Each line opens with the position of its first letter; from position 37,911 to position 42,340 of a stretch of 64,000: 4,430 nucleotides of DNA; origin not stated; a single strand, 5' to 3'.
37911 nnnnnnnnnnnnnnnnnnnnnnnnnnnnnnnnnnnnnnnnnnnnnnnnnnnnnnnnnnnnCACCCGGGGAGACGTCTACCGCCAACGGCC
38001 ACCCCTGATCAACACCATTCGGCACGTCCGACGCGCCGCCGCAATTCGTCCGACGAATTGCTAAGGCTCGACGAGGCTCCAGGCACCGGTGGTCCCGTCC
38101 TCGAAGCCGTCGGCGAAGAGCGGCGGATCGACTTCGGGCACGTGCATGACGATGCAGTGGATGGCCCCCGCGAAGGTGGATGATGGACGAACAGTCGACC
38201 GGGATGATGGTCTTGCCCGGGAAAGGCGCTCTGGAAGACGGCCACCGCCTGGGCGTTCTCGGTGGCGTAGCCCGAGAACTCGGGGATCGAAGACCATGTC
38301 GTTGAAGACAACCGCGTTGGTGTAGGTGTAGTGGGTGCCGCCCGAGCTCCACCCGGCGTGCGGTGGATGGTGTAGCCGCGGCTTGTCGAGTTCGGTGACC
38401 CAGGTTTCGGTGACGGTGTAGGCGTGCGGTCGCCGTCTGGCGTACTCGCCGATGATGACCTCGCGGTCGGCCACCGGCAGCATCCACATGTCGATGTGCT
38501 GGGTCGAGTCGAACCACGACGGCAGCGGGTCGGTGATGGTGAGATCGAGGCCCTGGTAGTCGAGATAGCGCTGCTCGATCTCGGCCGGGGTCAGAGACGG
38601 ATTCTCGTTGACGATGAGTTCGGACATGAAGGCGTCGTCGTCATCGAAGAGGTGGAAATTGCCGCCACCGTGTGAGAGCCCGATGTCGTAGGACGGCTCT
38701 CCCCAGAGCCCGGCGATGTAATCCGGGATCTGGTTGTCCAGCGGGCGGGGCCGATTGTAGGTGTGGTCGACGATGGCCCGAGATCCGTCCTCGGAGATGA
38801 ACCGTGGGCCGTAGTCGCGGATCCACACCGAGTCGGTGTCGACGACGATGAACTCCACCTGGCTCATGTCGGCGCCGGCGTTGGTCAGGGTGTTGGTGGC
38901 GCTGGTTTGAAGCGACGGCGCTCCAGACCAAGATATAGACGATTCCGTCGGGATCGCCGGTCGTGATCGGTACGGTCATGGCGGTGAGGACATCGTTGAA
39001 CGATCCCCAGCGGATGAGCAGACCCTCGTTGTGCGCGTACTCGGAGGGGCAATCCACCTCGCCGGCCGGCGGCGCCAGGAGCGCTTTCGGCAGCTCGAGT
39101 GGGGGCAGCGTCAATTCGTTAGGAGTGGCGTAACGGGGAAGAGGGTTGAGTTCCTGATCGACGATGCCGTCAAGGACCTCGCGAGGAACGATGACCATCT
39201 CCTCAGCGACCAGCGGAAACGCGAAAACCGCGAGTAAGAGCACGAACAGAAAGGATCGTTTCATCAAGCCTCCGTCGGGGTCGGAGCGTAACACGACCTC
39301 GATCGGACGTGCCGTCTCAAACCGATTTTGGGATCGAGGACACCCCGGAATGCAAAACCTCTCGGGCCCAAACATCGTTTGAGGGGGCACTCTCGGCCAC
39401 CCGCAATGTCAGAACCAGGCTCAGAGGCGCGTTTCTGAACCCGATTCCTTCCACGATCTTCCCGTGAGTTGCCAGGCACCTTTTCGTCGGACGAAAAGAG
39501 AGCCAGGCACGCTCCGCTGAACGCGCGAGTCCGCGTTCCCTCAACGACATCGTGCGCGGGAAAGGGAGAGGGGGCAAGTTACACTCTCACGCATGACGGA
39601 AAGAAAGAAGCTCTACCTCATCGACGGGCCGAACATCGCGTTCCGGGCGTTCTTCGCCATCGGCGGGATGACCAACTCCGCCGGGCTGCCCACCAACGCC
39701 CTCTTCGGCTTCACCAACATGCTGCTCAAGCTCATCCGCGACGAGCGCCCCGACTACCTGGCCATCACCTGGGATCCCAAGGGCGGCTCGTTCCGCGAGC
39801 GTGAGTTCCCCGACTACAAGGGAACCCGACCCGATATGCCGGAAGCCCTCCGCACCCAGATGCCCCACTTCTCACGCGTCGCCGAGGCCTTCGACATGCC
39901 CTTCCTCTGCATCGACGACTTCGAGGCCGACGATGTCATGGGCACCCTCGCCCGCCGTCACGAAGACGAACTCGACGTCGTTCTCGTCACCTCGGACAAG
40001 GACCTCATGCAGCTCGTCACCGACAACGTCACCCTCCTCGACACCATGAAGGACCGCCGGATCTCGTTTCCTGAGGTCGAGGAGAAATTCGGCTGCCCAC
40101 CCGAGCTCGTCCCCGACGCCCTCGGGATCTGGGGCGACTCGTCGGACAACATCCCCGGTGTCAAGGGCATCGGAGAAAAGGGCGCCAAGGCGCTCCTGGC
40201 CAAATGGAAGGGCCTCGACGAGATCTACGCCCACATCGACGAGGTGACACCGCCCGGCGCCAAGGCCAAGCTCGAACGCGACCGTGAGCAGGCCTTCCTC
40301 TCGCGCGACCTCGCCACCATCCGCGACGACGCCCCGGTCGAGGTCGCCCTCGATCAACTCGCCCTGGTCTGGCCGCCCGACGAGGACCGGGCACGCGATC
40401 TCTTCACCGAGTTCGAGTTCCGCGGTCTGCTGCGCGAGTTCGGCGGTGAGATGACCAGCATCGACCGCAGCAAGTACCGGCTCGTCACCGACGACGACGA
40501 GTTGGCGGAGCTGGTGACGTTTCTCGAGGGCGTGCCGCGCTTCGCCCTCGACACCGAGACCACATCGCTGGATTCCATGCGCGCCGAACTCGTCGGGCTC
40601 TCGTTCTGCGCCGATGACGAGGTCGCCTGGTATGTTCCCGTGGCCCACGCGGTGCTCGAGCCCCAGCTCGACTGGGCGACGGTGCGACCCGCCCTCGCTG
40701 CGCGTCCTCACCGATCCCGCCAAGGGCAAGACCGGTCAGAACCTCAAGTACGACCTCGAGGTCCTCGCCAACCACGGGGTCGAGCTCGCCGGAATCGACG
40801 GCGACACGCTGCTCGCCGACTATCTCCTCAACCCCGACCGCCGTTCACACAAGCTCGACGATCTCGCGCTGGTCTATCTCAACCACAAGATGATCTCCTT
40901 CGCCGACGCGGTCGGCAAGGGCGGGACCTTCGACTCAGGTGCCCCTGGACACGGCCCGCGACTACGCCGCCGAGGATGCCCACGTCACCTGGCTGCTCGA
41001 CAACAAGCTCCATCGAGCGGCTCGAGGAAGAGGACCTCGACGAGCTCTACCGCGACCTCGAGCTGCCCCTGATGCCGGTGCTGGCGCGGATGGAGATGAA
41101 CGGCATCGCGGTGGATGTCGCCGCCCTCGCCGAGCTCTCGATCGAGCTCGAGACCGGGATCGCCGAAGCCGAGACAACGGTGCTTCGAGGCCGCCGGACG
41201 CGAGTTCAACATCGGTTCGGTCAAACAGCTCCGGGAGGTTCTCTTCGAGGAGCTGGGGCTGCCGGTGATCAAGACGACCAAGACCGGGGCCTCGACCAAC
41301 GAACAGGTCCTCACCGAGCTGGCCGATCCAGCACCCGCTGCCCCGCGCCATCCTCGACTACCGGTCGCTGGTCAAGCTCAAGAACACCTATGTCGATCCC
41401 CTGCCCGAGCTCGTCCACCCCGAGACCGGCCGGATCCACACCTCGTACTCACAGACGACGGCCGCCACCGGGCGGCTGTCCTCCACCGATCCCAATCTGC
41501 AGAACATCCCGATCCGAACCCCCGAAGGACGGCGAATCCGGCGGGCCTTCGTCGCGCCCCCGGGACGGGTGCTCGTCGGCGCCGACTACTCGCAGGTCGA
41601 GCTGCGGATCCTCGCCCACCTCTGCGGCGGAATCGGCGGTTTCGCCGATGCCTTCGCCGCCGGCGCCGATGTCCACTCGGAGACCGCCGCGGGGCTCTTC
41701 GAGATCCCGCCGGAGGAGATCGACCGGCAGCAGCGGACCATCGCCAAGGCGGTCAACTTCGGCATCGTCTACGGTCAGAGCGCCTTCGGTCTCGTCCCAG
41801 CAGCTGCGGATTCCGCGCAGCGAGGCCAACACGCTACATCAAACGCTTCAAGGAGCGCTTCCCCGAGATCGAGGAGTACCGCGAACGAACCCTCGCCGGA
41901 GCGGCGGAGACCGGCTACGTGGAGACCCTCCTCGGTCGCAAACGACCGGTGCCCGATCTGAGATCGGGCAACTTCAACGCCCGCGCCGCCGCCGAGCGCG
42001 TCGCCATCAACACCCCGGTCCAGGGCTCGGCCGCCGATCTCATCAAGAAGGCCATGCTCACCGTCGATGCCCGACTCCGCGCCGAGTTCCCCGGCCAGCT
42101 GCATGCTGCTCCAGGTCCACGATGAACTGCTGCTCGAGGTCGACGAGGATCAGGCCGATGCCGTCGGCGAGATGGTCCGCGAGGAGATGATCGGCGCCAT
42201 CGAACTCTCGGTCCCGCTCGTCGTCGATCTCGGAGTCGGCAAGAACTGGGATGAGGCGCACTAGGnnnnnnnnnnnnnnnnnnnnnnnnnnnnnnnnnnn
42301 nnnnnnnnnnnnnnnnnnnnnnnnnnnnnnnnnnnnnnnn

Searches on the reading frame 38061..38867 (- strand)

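Call 45: search_protein_families(library=pfam, proteins=[window:38061-38867:-], max_evalue=0.00001)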
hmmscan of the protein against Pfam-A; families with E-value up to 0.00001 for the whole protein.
window:38061-38867:- (268 aa): 1 family
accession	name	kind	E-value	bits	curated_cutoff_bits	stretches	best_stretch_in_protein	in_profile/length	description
PF04371.20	PAD_porph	-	5.3e-13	49.3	25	1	4-244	65-321/321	Porphyromonas-type peptidyl-arginine deiminase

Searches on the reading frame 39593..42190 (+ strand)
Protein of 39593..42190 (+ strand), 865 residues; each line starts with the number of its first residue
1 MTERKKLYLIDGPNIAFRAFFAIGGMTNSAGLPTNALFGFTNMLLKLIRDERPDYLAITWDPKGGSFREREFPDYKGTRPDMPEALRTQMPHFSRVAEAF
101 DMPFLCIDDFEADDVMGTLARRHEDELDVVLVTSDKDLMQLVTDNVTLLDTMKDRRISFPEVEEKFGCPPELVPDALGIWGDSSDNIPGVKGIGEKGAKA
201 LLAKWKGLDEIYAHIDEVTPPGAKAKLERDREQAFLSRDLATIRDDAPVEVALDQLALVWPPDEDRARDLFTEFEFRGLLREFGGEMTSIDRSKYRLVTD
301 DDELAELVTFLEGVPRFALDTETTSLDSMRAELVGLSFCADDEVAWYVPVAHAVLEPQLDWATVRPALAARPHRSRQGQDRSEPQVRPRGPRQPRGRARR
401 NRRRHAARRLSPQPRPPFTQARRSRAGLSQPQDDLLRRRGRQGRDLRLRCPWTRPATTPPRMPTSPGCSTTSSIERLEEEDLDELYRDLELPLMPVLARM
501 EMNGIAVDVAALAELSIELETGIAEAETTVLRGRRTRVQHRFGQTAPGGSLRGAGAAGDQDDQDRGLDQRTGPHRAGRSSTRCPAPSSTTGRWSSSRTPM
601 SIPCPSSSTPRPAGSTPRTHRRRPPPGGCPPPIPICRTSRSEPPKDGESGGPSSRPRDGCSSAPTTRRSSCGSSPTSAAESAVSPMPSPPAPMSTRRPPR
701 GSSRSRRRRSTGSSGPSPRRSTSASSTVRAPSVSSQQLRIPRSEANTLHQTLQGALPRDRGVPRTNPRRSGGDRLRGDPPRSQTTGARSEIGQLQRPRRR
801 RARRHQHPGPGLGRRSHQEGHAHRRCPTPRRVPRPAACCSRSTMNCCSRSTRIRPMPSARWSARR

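Call 41: search_protein_families(library=pfam, proteins=[window:39593-42190:+], max_evalue=0.00001)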
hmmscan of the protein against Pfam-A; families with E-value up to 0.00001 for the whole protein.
window:39593-42190:+ (865 aa): 3 families
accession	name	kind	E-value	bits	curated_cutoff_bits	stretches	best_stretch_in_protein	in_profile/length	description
PF02739.22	5_3_exonuc_N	-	5.2e-53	179.5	34.3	1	6-167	1-164/164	5'-3' exonuclease, N-terminal resolvase-like domain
PF01367.25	5_3_exonuc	-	4.8e-29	101.1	40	1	169-258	2-91/97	5'-3' exonuclease, C-terminal SAM fold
PF01612.26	DNA_pol_A_exo1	-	5.3e-07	30.1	23.6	1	295-356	1-62/173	3'-5' exonuclease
